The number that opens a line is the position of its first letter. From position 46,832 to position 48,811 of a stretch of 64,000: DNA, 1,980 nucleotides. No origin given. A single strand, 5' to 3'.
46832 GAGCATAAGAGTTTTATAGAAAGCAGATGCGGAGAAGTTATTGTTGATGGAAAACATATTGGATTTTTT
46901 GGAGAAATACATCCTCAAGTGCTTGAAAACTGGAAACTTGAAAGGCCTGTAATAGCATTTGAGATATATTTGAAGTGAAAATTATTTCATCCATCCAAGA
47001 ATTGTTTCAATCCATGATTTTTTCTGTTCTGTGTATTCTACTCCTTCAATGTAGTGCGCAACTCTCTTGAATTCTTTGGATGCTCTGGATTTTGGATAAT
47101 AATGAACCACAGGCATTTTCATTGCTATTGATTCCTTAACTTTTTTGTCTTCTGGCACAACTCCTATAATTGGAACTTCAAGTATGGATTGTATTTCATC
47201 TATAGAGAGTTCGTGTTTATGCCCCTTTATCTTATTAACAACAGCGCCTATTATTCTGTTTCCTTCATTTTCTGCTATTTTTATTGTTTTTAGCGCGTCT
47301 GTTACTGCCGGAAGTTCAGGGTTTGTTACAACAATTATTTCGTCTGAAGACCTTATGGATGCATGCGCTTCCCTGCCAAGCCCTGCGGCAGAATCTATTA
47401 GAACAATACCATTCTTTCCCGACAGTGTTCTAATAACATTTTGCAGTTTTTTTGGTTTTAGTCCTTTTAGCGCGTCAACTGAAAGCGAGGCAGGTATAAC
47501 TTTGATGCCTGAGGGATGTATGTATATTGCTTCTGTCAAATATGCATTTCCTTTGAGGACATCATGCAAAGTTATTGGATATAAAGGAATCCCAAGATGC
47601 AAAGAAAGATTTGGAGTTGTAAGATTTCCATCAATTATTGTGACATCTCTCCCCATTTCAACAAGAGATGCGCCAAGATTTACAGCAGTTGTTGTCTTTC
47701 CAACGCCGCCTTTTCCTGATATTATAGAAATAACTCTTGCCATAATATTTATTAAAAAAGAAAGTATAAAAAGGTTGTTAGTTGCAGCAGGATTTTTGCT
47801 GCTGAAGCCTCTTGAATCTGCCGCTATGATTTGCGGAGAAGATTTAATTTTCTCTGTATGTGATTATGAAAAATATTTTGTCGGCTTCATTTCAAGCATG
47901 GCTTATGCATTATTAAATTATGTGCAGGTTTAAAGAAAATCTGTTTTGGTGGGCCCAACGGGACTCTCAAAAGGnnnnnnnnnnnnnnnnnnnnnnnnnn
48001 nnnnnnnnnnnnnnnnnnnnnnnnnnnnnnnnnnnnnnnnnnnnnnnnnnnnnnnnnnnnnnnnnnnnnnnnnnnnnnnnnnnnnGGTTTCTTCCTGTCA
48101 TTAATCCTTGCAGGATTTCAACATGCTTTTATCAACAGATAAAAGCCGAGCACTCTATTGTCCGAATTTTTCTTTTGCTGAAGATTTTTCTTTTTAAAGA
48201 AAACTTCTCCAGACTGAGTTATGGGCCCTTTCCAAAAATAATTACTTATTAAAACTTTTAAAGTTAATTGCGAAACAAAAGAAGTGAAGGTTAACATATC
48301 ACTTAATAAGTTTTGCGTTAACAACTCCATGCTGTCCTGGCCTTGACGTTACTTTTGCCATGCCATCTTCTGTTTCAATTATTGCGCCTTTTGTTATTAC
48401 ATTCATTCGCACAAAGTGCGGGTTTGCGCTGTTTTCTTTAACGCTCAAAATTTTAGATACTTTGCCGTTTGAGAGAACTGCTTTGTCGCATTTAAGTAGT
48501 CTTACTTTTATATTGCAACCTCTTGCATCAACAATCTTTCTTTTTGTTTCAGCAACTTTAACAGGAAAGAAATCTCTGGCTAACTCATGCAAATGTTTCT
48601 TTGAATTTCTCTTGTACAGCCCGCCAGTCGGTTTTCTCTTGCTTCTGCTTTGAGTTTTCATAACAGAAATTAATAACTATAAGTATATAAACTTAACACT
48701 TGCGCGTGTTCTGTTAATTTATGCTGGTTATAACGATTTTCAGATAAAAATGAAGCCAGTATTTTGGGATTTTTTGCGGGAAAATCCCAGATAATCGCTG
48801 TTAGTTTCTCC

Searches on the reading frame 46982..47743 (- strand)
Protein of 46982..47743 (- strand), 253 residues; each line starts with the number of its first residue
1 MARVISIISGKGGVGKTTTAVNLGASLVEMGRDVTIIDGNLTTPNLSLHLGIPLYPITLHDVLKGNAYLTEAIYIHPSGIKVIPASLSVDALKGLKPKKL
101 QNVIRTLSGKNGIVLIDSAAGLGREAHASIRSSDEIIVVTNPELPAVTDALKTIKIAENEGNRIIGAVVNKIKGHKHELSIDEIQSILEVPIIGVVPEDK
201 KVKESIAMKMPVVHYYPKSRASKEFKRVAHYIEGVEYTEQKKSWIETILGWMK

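Call 45: search_protein_families(library=pfam, proteins=[window:46982-47743:-], max_evalue=0.01)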
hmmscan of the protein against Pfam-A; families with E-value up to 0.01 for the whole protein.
window:46982-47743:- (253 aa): 12 families
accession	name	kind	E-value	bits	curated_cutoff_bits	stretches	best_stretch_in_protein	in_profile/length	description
PF01656.29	CbiA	-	4.7e-21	75.5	25.4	1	5-212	1-125/125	CobQ/CobB/MinD/ParA nucleotide binding domain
PF10609.15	ParA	-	3e-17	63.3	27.1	1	3-231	4-244/246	NUBPL iron-transfer P-loop NTPase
PF13614.12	AAA_31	-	5.2e-16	59.5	27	1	3-154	2-164/177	AAA domain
PF00142.24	Fer4_NifH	-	9.5e-14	51.9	25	2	132-233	140-245/271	4Fe-4S iron sulfur cluster binding proteins, NifH/frxC family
PF06564.18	CBP_BcsQ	-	1.3e-10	41.6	21.3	1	10-230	9-231/234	Cellulose biosynthesis protein BcsQ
PF13500.12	AAA_26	-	4.4e-08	33.7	27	1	135-203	130-195/198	AAA domain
PF02374.21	ArsA_ATPase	-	7.5e-05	22.5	24.3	1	7-37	5-35/305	Anion-transporting ATPase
PF09140.17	MipZ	-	0.00079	19.2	20.7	1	4-38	2-36/262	ATPase MipZ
PF01583.26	APS_kinase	-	0.0025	18.3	21.1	1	7-51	6-50/152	Adenylylsulphate kinase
PF16575.11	CLP1_P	-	0.0027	18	26.6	0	10-48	1-39/188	mRNA cleavage and polyadenylation factor CLP1 P-loop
PF07015.17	VirC1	-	0.0029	17.4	24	1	4-41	3-40/231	VirC1 protein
PF20720.3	nSTAND3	-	0.0039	17.3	27.2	0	7-37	21-51/155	Novel STAND NTPase 3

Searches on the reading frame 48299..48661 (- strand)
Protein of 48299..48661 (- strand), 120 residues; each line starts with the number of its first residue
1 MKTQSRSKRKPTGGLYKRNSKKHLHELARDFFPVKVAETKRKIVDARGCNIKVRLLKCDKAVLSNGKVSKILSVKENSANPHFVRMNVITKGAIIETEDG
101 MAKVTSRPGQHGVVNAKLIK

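Call 15: find_encoding_contigs(protein=window:48299-48661:-, flank=3000, max_places=10)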
Protein window:48299-48661:- (120 aa): no gene with exactly this product is on record in the collection.

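Call 45: search_protein_families(library=pfam, proteins=[window:48299-48661:-], max_evalue=0.01)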
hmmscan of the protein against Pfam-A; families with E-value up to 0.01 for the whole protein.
window:48299-48661:- (120 aa): 1 family
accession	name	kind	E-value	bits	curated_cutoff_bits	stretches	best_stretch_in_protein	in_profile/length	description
PF01201.27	Ribosomal_S8e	-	5.9e-31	107.9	30.2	1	4-119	2-133/133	Ribosomal protein S8e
